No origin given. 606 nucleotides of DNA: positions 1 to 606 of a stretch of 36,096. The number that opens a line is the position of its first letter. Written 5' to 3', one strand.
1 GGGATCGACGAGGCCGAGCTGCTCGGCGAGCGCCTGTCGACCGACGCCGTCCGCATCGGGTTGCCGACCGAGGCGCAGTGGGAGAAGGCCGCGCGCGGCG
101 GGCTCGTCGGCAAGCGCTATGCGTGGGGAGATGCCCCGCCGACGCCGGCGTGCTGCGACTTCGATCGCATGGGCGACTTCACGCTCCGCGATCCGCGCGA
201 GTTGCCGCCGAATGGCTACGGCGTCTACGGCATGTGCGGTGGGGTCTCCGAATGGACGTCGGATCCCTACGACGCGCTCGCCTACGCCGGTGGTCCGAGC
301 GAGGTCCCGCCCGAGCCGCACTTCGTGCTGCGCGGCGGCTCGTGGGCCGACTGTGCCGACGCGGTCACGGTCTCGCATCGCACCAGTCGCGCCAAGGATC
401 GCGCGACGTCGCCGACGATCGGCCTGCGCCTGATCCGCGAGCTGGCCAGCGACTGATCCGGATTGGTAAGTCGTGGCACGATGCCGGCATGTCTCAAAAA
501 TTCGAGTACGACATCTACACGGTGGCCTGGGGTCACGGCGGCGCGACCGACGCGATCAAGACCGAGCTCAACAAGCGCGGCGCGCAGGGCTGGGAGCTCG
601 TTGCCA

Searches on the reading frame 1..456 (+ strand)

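Call 16: search_protein_families(library=pfam, proteins=[window:1-456:+], max_evalue=0.01)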
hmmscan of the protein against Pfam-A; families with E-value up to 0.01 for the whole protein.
window:1-456:+ (151 aa): 1 family
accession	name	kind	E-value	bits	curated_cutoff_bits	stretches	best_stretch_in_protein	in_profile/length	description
PF03781.23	FGE-sulfatase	-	1.1e-24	87.9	23.3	1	20-146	111-255/255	Sulfatase-modifying factor enzyme 1-like domain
